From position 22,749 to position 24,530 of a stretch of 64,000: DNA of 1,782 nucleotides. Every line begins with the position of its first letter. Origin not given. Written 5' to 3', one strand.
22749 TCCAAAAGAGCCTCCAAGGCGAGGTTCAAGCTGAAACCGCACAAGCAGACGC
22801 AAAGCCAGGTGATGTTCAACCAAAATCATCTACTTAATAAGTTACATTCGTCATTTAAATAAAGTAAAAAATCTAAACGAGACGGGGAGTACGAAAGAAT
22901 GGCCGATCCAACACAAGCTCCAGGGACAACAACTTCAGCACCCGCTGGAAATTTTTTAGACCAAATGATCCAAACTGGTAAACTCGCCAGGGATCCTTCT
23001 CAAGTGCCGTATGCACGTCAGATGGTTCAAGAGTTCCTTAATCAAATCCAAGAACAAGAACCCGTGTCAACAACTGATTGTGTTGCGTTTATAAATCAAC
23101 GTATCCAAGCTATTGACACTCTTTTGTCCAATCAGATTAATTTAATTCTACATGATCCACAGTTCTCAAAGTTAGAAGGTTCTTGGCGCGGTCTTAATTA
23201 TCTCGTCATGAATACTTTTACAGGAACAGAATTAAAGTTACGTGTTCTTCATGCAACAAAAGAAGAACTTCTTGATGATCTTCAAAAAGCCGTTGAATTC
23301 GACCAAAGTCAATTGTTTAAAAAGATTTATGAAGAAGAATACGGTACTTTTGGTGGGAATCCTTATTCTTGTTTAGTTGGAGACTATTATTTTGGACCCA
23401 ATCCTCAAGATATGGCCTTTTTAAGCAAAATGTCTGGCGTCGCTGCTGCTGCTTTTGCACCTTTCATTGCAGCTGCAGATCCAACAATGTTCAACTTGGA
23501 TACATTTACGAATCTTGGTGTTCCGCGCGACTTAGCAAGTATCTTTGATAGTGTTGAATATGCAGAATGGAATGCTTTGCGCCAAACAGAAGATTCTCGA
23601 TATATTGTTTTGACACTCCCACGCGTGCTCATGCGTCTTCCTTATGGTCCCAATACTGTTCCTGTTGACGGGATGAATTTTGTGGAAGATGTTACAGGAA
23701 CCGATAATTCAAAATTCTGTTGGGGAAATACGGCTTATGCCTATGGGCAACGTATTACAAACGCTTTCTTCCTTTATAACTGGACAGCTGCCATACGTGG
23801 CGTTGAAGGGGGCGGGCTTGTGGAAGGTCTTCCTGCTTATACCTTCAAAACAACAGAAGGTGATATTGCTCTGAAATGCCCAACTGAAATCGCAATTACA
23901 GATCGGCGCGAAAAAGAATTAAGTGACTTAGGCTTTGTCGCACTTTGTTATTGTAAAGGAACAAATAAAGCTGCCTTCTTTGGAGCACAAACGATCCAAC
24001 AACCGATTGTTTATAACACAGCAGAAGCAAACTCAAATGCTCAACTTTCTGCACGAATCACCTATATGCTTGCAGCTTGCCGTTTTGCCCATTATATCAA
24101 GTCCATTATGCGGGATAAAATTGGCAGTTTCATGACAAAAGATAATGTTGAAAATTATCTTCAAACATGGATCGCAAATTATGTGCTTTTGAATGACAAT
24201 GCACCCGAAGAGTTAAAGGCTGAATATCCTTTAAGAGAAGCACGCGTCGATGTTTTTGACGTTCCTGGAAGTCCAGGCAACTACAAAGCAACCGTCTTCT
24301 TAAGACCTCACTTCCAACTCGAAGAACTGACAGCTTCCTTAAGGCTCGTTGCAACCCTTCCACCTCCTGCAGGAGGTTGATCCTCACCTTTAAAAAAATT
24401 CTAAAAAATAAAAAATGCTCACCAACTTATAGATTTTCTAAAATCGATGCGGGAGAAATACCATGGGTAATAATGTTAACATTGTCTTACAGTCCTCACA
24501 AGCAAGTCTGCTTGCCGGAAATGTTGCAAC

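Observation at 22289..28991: Type VI secretion sheath-tube-baseplate block without membrane complex, spike, ClpV or TssK in the window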

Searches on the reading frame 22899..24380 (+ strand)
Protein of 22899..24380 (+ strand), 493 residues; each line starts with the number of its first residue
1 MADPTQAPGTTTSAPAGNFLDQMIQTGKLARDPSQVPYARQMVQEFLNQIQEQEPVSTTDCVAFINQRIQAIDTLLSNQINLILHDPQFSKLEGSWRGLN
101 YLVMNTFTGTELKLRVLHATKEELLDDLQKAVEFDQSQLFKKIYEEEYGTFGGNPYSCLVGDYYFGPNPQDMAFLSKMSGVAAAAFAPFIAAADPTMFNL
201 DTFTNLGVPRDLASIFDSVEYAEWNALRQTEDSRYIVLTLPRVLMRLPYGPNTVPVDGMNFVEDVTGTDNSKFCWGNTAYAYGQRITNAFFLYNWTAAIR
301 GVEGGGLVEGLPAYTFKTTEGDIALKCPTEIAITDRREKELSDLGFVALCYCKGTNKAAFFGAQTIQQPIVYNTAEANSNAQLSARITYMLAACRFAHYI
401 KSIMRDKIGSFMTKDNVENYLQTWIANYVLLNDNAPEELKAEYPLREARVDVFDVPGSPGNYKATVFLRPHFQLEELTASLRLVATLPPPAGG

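Call 3: search_protein_families(library=pfam, proteins=[window:22899-24380:+], max_evalue=0.01)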
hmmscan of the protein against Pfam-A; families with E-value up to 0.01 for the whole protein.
window:22899-24380:+ (493 aa): 2 families
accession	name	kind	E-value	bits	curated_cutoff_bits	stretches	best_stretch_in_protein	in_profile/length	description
PF05943.17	VipB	-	2.9e-129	430.9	27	1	67-367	2-301/301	EvpB/VC_A0108, tail sheath N-terminal domain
PF18945.5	VipB_2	-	1.4e-43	148.1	27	1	376-487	1-112/112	EvpB/VC_A0108, tail sheath gpW/gp25-like domain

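Call 4: search_protein_families(library=ncbifam, proteins=[window:22899-24380:+], max_evalue=0.01)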
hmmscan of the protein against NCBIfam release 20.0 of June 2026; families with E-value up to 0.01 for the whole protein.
window:22899-24380:+ (493 aa): 1 family
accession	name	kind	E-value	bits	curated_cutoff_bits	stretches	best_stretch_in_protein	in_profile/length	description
TIGR03355.1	VI_chp_2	equivalog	1.4e-200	667.1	271.5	1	18-488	3-473/473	type VI secretion system contractile sheath large subunit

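Call 8: find_encoding_contigs(protein=window:22899-24380:+, flank=10000, max_places=6)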
Protein window:22899-24380:+ (493 aa): no gene with exactly this product is on record in the collection.

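Call 9: find_homologous_proteins(query=window:22899-24380:+, max_evalue=1e-20)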
Query window:22899-24380:+ (493 aa): 8000 proteins with E <= 1e-20 among 8000 candidates; the best 120 are listed.
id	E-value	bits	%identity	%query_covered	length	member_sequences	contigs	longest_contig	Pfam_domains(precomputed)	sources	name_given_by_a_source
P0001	0.0e+0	1135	100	100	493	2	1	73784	PF18945.6,PF05943.18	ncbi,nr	ncbi:MAG: type VI secretion system contractile sheath large subunit [Proteobacteria bacterium]|nr:ty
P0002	0.0e+0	1077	94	100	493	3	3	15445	PF18945.6,PF05943.18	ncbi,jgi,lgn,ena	-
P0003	0.0e+0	1070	94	100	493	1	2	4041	PF18945.6,PF05943.18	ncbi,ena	-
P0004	0.0e+0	1037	90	100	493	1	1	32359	PF18945.6,PF05943.18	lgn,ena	-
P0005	0.0e+0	1020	90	100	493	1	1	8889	PF18945.6,PF05943.18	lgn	-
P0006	1.2e-289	979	86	100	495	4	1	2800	PF18945.6,PF05943.18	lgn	-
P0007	6.9e-274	927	82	97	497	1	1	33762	PF18945.6,PF05943.18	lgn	-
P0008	2.3e-272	922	80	100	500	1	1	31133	PF18945.6,PF05943.18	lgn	-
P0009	9.5e-245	831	72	100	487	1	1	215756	PF18945.6,PF05943.18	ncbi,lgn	-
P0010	1.5e-243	827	73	100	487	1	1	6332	PF18945.6,PF05943.18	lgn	-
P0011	2.3e-234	797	69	100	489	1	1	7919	PF18945.6,PF05943.18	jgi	jgi:type VI secretion system protein ImpC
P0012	5.3e-234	796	70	98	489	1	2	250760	PF18945.6,PF05943.18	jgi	jgi:type VI secretion system protein ImpC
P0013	5.7e-234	795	70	98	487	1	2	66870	PF18945.6,PF05943.18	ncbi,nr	ncbi:MAG: EvpB family type secretion protein [Alphaproteobacteria bacterium]|nr:EvpB family type sec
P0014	5.8e-234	795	71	99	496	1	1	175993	PF18945.6,PF05943.18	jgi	jgi:type VI secretion system protein ImpC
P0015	1.2e-233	794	69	98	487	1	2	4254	PF18945.6,PF05943.18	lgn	-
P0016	1.3e-233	794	69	100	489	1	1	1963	PF18945.6,PF05943.18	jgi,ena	-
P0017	1.9e-233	794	69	98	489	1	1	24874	PF18945.6,PF05943.18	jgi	jgi:type VI secretion system protein ImpC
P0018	2.8e-233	793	69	100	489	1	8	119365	PF18945.6,PF05943.18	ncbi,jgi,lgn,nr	ncbi:MAG: type VI secretion system contractile sheath large subunit [Alphaproteobacteria bacterium]|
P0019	5.6e-233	792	70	97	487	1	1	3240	PF18945.6,PF05943.18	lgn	-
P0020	8.6e-233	792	69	99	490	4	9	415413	PF18945.6,PF05943.18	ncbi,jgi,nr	ncbi:MAG: type VI secretion system contractile sheath large subunit [Alphaproteobacteria bacterium]|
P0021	9.6e-233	791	69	100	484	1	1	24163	PF18945.6,PF05943.18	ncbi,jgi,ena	jgi:type VI secretion system protein ImpC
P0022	1.6e-232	791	68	100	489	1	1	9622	PF18945.6,PF05943.18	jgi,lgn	-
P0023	1.8e-232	791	68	100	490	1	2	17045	PF18945.6,PF05943.18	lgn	-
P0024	2.7e-232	790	69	98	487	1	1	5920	PF18945.6,PF05943.18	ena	-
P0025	4.1e-232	789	68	100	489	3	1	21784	PF18945.6,PF05943.18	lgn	-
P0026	5.4e-232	789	68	100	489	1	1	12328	PF18945.6,PF05943.18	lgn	-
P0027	5.4e-232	789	71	95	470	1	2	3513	PF18945.6,PF05943.18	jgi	jgi:type VI secretion system protein ImpC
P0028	5.6e-232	789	68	100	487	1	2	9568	PF18945.6,PF05943.18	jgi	-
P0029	5.8e-232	789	67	100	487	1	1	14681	PF18945.6,PF05943.18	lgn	-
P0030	1.1e-231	788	68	99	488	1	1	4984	PF18945.6,PF05943.18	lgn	-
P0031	1.6e-231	787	68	100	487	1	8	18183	PF18945.6,PF05943.18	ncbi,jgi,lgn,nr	ncbi:MAG: type VI secretion system contractile sheath large subunit [Alphaproteobacteria bacterium]|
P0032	1.8e-231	787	69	98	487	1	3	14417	PF18945.6,PF05943.18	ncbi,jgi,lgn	-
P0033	1.8e-231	787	69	98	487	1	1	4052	PF18945.6,PF05943.18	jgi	jgi:type VI secretion system protein ImpC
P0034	2.5e-231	787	70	98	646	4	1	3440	PF05591.18,PF18945.6,PF05943.18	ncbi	-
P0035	3.4e-231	786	68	98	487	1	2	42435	PF18945.6,PF05943.18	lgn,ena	-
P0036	4.7e-231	786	69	98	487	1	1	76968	PF18945.6,PF05943.18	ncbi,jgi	ncbi:MAG: type VI secretion system contractile sheath large subunit [Candidatus Paracaedibacter sp.]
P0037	4.7e-231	786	69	98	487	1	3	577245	PF18945.6,PF05943.18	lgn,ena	-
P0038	4.7e-231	786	70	96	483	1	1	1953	PF18945.6,PF05943.18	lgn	-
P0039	8.5e-231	785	68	98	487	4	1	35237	PF18945.6,PF05943.18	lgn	-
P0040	9.8e-231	785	67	100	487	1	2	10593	PF18945.6,PF05943.18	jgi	-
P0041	1.2e-230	784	68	98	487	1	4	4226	PF18945.6,PF05943.18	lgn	-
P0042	1.4e-230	784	68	100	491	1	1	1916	PF18945.6,PF05943.18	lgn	-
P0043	1.4e-230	784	69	98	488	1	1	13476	PF18945.6,PF05943.18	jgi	jgi:type VI secretion system protein ImpC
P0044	1.5e-230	784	69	98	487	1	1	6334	PF18945.6,PF05943.18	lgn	-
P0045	2.1e-230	784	68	100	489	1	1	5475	PF18945.6,PF05943.18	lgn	-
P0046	2.8e-230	783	68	100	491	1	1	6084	PF18945.6,PF05943.18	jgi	jgi:type VI secretion system protein ImpC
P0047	4.5e-230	783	68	98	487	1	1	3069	PF18945.6,PF05943.18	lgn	-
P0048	6.1e-230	782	68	98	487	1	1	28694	PF18945.6,PF05943.18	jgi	jgi:type VI secretion system protein ImpC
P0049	8.4e-230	782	68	98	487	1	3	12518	PF18945.6,PF05943.18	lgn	-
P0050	1.2e-229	781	68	100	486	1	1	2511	PF18945.6,PF05943.18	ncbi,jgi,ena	jgi:type VI secretion system protein ImpC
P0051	1.9e-229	781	68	98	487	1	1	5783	PF18945.6,PF05943.18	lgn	-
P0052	1.9e-229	781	69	99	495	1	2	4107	PF18945.6,PF05943.18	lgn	-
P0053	3.4e-229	780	68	98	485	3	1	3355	PF18945.6,PF05943.18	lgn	-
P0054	4.5e-229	779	67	99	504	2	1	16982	PF18945.6,PF05943.18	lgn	-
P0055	5.1e-229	779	68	100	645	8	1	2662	PF05591.18,PF18945.6,PF05943.18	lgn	-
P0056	8.3e-229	778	67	100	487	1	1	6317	PF18945.6,PF05943.18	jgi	jgi:type VI secretion system protein ImpC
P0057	1.1e-228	778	70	96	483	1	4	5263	PF18945.6,PF05943.18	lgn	-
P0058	1.3e-228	778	67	100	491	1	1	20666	PF18945.6,PF05943.18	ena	-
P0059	2.0e-228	777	67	100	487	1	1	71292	PF18945.6,PF05943.18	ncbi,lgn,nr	ncbi:MAG: type VI secretion system contractile sheath large subunit [Alphaproteobacteria bacterium]|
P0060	3.7e-228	776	67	100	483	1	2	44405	PF18945.6,PF05943.18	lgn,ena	-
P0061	8.5e-228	775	68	96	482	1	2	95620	PF18945.6,PF05943.18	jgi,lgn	jgi:type VI secretion system protein ImpC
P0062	9.2e-228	775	68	100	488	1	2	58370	PF18945.6,PF05943.18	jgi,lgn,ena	-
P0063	9.3e-228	775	69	100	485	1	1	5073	PF18945.6,PF05943.18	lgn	-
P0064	1.3e-227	774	69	96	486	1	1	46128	PF18945.6,PF05943.18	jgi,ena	-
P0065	1.3e-227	774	68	100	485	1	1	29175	PF18945.6,PF05943.18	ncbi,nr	ncbi:MAG: type VI secretion system contractile sheath large subunit [Alphaproteobacteria bacterium]|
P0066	1.4e-227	774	69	97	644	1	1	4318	PF05591.18,PF18945.6,PF05943.18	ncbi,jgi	jgi:type VI secretion system protein ImpC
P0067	1.7e-227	774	68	100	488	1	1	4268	PF18945.6,PF05943.18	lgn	-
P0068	2.2e-227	774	67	100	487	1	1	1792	PF18945.6,PF05943.18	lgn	-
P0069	2.6e-227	774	67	99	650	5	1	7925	PF05591.18,PF18945.6,PF05943.18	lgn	-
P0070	4.8e-227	773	69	96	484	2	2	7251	PF18945.6,PF05943.18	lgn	-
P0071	5.4e-227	772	67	100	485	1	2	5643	PF18945.6,PF05943.18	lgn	-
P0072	5.5e-227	772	68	100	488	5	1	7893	PF18945.6,PF05943.18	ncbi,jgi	jgi:type VI secretion system protein ImpC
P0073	6.4e-227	772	68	100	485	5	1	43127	PF18945.6,PF05943.18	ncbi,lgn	-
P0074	9.0e-227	772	68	100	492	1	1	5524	PF18945.6,PF05943.18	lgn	-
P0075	1.1e-226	771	68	100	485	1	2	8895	PF18945.6,PF05943.18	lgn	-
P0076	1.6e-226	771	68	98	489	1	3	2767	PF18945.6,PF05943.18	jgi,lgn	-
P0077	1.8e-226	771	67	100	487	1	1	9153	PF18945.6,PF05943.18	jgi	-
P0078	2.2e-226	770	67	100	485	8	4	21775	PF18945.6,PF05943.18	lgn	-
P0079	2.4e-226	770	68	96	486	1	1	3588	PF18945.6,PF05943.18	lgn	-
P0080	2.4e-226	770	68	100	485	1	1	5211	PF18945.6,PF05943.18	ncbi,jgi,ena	jgi:type VI secretion system protein ImpC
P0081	4.4e-226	769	68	100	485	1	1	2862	PF18945.6,PF05943.18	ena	-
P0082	8.1e-226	769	67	100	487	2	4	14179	PF18945.6,PF05943.18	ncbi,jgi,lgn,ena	jgi:type VI secretion system protein ImpC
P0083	8.4e-226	769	68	97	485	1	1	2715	PF18945.6,PF05943.18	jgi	jgi:type VI secretion system protein ImpC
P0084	8.4e-226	769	68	100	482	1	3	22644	PF18945.6,PF05943.18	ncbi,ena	-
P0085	1.5e-225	768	66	100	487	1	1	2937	PF18945.6,PF05943.18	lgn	-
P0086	1.6e-225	768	68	100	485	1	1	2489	PF18945.6,PF05943.18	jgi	jgi:type VI secretion system protein ImpC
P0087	2.2e-225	767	68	100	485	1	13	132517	PF18945.6,PF05943.18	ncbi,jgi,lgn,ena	jgi:type VI secretion system protein ImpC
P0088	2.3e-225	767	68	100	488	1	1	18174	PF18945.6,PF05943.18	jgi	jgi:type VI secretion system protein ImpC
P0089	3.0e-225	767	67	100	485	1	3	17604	PF18945.6,PF05943.18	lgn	-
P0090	3.4e-225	767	68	98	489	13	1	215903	PF18945.6,PF05943.18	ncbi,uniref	ncbi:type VI secretion system contractile sheath large subunit [Candidatus Finniella inopinata]|unir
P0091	3.6e-225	766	68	100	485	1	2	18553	PF18945.6,PF05943.18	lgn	-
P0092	4.4e-225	766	66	100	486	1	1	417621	PF18945.6,PF05943.18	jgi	jgi:type VI secretion system protein ImpC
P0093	4.8e-225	766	68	100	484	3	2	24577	PF18945.6,PF05943.18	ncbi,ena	-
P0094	6.0e-225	766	68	96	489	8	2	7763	PF18945.6,PF05943.18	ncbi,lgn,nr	ncbi:uricase [Alphaproteobacteria bacterium]|nr:uricase [Alphaproteobacteria bacterium] GHS96384.1 u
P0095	6.8e-225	766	68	96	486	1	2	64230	PF18945.6,PF05943.18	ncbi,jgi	jgi:type VI secretion system protein ImpC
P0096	9.9e-225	765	68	96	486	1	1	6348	PF18945.6,PF05943.18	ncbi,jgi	jgi:type VI secretion system protein ImpC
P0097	1.4e-224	765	68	96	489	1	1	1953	PF18945.6,PF05943.18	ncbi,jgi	jgi:type VI secretion system protein ImpC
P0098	1.7e-224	764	66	99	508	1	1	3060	PF18945.6,PF05943.18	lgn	-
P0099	2.0e-224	764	70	96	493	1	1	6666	PF18945.6,PF05943.18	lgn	-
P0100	2.1e-224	764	68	100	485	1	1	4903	PF18945.6,PF05943.18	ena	-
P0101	2.7e-224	764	68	100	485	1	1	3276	PF18945.6,PF05943.18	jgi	jgi:type VI secretion system protein ImpC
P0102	4.5e-224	763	68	100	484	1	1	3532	PF18945.6,PF05943.18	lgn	-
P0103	5.4e-224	763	67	97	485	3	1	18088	PF18945.6,PF05943.18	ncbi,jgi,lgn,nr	ncbi:MAG: type VI secretion system contractile sheath large subunit [Holosporales bacterium]|jgi:typ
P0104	6.1e-224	762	69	96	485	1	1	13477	PF18945.6,PF05943.18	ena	-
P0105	8.0e-224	762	66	100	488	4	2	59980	PF18945.6,PF05943.18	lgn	-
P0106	1.1e-223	762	69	96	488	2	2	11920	PF18945.6,PF05943.18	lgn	-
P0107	2.3e-223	760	68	96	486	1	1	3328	PF18945.6,PF05943.18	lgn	-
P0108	2.4e-223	760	68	96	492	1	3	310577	PF18945.6,PF05943.18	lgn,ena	-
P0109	3.6e-223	760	68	98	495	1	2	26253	PF18945.6,PF05943.18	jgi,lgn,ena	-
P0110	5.3e-223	759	67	100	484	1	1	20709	PF18945.6,PF05943.18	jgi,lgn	-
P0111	5.6e-223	759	66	100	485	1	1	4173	PF18945.6,PF05943.18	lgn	-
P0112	6.4e-223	759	68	96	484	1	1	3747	PF18945.6,PF05943.18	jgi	jgi:type VI secretion system protein ImpC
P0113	7.3e-223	759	67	100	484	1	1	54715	PF18945.6,PF05943.18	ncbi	-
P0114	1.0e-222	758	69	96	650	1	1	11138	PF05591.18,PF18945.6,PF05943.18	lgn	-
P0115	1.2e-222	758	66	100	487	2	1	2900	PF18945.6,PF05943.18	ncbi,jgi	jgi:type VI secretion system protein ImpC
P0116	1.6e-222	758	67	98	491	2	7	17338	PF18945.6,PF05943.18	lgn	-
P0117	1.7e-222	758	67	96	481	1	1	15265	PF18945.6,PF05943.18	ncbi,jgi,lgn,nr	ncbi:MAG: type VI secretion system contractile sheath large subunit [Holosporales bacterium]|jgi:typ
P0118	2.0e-222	757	68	96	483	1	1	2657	PF18945.6,PF05943.18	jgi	jgi:type VI secretion system protein ImpC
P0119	2.5e-222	757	67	100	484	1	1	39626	PF18945.6,PF05943.18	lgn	-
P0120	2.8e-222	757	67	99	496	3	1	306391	PF18945.6,PF05943.18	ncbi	-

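Call 12: find_encoding_contigs(protein=P0001, flank=10000, max_places=3)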
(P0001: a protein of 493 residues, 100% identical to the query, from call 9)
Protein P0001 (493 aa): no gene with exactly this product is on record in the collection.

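Call 13: find_encoding_contigs(protein=P0090, flank=10000, max_places=3)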
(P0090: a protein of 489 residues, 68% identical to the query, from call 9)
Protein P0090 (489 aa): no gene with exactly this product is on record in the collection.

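Call 18: find_encoding_contigs(protein=P0004, flank=10000, max_places=2)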
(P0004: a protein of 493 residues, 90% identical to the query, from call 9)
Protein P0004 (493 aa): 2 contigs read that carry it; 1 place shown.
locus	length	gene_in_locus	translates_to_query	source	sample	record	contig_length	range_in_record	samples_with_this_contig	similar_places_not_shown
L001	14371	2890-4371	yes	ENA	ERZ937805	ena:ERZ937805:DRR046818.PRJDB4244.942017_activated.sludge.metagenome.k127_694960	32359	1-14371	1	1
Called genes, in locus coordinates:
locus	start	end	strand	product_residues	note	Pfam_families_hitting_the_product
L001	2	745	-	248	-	?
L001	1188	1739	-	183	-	PF02556:SecB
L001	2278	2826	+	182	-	PF05591:T6SS_VipA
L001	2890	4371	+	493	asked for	PF05943:VipB, PF18945:VipB_2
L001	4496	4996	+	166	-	PF05638:T6SS_HCP (weak)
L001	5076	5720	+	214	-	PF05638:T6SS_HCP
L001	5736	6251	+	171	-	PF04965:GPW_gp25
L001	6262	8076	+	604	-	PF05947:T6SS_TssF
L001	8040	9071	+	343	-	PF06996:T6SS_TssG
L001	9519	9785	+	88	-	-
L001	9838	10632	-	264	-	PF19147:DUF5829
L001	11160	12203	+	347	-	PF12796:Ank_2 (weak), PF13637:Ank_4 (faint), PF13857:Ank_5 (faint), PF12796:Ank_2 (weak), PF00023:Ank (weak)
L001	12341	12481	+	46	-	-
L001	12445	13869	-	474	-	PF00875:DNA_photolyase, PF03441:FAD_binding_7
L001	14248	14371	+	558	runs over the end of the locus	PF01734:Patatin (weak)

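Call 19: find_encoding_contigs(protein=P0009, flank=10000, max_places=2)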
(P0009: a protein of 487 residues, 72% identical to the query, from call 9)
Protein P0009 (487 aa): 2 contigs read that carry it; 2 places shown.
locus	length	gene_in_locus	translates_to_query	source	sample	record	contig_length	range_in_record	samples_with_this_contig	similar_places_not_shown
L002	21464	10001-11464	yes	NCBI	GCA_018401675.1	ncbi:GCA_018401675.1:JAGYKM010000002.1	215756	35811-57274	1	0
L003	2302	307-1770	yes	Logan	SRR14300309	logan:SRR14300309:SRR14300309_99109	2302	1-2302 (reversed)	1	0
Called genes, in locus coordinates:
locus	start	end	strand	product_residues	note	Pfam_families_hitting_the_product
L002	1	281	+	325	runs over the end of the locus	-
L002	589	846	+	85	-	-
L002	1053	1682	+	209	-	-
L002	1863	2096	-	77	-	-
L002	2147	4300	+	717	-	PF05954:Phage_GPD, PF04717:Phage_base_V, PF22178:Gp5_trimer_C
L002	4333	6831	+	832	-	PF02739:5_3_exonuc_N, PF01367:5_3_exonuc, PF00476:DNA_pol_A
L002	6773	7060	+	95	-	PF00476:DNA_pol_A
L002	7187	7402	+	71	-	-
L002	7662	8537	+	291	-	-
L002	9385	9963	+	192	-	PF05591:T6SS_VipA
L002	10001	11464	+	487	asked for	PF05943:VipB, PF18945:VipB_2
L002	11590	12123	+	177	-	PF05638:T6SS_HCP (weak)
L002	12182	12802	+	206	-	PF05638:T6SS_HCP (weak)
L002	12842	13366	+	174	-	PF04965:GPW_gp25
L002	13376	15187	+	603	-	PF05947:T6SS_TssF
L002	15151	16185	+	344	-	PF06996:T6SS_TssG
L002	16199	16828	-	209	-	PF02674:Colicin_V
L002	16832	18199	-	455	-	PF18073:Zn_ribbon_LapB (weak), PF13481:AAA_25, PF06745:ATPase, PF23442:DUF7125 (faint), PF13541:ChlI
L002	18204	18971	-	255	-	PF00005:ABC_tran, PF13304:AAA_21 (faint)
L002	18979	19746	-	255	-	PF02405:MlaE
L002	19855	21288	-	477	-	PF02321:OEP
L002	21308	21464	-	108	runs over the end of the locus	PF00581:Rhodanese (weak)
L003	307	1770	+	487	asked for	PF05943:VipB, PF18945:VipB_2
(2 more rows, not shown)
